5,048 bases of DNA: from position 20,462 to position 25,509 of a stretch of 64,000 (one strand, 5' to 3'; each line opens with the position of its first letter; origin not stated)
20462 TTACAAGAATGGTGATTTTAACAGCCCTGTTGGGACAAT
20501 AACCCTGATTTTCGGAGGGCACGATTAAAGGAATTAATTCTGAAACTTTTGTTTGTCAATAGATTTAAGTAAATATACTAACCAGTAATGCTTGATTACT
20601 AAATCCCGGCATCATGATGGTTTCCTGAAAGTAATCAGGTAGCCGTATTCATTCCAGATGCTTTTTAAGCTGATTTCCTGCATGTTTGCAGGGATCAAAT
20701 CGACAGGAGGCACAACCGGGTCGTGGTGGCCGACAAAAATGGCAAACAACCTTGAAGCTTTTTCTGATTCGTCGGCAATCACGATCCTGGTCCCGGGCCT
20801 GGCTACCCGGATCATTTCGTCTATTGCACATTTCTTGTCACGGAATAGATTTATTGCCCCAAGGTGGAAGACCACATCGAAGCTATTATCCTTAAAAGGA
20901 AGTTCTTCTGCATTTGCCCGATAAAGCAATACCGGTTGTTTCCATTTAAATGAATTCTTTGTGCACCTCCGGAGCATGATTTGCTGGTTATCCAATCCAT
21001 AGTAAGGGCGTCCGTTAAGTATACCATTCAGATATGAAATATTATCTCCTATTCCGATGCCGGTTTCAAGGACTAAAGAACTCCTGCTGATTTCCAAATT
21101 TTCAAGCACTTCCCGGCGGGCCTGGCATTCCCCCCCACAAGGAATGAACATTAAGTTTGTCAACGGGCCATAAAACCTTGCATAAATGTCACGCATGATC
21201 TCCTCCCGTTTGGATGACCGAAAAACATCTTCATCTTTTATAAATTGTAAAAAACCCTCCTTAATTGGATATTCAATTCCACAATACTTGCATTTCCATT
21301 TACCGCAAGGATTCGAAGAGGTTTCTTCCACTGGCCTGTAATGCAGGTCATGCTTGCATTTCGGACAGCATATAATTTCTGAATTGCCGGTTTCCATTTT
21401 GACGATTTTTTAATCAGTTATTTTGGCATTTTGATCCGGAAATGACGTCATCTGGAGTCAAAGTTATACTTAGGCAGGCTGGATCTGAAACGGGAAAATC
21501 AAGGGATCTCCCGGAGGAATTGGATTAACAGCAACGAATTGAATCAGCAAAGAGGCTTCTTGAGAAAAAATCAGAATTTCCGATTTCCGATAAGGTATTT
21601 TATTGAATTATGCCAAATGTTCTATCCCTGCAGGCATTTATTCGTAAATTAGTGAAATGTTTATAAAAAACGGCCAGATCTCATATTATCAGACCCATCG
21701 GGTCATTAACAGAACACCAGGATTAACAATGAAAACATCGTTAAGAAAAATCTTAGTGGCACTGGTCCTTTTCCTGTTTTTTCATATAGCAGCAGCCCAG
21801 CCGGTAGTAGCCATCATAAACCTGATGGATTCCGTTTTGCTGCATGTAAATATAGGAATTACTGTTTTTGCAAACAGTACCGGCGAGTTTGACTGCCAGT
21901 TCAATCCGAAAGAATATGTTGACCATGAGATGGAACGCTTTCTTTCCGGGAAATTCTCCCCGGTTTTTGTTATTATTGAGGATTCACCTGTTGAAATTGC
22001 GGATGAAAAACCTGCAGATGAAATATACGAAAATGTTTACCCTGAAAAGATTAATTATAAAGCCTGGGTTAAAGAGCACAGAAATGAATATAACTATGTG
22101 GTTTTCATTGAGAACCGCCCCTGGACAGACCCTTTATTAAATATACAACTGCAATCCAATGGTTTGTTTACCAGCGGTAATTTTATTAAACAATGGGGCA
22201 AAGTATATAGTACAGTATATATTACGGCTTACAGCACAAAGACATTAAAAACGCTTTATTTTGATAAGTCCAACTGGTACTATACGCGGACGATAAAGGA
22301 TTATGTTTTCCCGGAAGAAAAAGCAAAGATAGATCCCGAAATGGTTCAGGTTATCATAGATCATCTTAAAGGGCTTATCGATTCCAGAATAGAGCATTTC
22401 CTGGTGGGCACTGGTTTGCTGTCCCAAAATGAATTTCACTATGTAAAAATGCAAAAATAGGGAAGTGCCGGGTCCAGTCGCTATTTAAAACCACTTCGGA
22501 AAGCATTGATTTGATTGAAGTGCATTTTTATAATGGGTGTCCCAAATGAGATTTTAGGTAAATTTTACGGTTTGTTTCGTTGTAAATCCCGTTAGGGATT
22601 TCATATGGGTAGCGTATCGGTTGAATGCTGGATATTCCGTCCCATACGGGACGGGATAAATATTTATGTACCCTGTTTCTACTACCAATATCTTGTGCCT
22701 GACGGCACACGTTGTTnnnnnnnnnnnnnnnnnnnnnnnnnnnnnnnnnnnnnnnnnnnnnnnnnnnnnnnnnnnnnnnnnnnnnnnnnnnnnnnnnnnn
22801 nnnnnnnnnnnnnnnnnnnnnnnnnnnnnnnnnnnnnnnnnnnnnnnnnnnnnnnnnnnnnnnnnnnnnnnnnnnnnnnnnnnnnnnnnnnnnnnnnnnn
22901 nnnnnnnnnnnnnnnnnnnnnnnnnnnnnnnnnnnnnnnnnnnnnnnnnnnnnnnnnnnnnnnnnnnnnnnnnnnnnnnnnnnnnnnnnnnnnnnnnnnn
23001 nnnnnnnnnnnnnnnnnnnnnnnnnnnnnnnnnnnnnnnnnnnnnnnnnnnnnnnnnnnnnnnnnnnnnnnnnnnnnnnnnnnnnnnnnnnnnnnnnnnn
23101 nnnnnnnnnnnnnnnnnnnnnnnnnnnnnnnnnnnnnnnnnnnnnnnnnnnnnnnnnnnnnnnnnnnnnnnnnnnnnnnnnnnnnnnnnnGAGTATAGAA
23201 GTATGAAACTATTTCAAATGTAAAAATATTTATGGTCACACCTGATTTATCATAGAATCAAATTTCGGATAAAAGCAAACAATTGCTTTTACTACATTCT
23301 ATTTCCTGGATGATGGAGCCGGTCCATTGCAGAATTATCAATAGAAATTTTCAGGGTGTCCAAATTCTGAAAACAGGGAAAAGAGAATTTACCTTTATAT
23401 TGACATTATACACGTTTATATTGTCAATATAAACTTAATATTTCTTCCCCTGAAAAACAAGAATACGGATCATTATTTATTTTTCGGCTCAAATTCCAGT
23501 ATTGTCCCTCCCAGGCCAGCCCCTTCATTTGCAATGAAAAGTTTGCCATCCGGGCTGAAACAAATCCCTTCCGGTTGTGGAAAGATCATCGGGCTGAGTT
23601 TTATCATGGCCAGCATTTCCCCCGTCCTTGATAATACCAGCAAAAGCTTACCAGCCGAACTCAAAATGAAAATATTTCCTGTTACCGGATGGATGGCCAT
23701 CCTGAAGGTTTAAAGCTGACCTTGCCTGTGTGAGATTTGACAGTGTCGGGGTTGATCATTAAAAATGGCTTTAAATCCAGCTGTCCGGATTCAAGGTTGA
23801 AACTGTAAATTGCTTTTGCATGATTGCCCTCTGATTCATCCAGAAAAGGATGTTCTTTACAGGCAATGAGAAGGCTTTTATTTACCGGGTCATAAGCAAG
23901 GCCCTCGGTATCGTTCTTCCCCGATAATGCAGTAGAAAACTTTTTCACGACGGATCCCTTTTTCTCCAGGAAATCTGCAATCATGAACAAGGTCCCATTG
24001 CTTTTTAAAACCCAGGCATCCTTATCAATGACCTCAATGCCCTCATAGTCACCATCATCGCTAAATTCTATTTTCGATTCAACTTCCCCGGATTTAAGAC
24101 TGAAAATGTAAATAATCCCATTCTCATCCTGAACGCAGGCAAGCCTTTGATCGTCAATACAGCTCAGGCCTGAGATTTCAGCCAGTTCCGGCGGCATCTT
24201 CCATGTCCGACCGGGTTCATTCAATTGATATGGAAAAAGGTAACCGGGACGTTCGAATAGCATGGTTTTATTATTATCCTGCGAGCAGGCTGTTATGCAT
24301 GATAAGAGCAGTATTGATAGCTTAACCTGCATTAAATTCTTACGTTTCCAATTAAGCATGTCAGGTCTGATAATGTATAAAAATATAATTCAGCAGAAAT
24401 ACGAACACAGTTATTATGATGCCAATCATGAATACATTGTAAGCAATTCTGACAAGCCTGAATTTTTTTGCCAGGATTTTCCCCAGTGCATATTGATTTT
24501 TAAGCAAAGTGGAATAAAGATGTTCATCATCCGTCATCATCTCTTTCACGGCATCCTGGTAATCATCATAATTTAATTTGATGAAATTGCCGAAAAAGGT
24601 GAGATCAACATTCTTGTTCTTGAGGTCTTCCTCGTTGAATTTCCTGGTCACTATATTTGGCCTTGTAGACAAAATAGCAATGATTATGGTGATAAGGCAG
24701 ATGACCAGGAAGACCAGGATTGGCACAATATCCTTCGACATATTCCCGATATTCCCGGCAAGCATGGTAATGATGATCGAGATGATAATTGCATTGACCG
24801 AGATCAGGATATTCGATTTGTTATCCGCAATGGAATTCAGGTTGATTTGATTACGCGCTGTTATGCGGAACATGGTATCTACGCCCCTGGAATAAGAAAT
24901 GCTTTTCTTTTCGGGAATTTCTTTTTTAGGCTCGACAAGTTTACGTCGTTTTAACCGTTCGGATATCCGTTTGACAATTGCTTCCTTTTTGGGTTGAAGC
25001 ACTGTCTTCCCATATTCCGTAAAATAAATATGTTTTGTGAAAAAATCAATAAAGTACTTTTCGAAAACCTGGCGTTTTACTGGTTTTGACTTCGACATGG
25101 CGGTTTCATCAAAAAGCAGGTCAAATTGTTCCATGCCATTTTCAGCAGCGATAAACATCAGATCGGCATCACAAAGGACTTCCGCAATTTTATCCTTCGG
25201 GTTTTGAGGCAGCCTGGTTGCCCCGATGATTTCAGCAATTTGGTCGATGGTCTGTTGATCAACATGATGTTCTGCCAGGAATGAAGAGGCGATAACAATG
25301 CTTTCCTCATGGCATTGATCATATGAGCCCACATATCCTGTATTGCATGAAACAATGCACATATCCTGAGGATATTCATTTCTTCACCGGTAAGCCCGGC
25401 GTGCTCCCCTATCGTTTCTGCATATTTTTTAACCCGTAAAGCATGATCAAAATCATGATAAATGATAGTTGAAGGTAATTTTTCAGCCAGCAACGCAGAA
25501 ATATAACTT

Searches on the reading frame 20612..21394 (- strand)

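Call 45: search_protein_families(library=pfam, proteins=[window:20612-21394:-], max_evalue=0.001)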
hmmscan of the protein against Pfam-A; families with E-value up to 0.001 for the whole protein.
window:20612-21394:- (260 aa): 6 families
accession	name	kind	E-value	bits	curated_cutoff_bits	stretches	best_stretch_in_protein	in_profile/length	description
PF08241.18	Methyltransf_11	-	4.7e-15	56.4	21.2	1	109-206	1-95/95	Methyltransferase domain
PF13847.12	Methyltransf_31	-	3.8e-13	49.8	27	1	108-210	7-113/145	Methyltransferase domain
PF13649.12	Methyltransf_25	-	6.6e-13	49.6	27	1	108-201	1-96/97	Methyltransferase domain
PF01209.24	Ubie_methyltran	-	6.3e-08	32.7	20.1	1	133-217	77-162/233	ubiE/COQ5 methyltransferase family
PF08242.18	Methyltransf_12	-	3.8e-06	28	30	1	109-203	1-97/98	Methyltransferase domain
PF03966.22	Trm112p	-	1.4e-05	25.4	22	1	6-47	6-40/40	Trm112p-like protein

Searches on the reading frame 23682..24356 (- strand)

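Call 45: search_protein_families(library=pfam, proteins=[window:23682-24356:-], max_evalue=0.001)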
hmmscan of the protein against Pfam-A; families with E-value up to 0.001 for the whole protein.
window:23682-24356:- (224 aa): 1 family
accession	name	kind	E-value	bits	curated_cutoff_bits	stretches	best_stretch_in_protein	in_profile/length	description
PF06977.17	SdiA-regulated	-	8e-06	25.7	21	1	60-170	24-141/249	SdiA-regulated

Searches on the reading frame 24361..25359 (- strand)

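Call 45: search_protein_families(library=pfam, proteins=[window:24361-25359:-], max_evalue=0.001)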
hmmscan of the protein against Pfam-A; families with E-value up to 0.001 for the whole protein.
window:24361-25359:- (332 aa): 1 family
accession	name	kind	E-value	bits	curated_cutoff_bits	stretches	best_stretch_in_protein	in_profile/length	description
PF18967.5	PycTM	-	3.5e-29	101.8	27.2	1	211-313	10-107/107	Pycsar effector protein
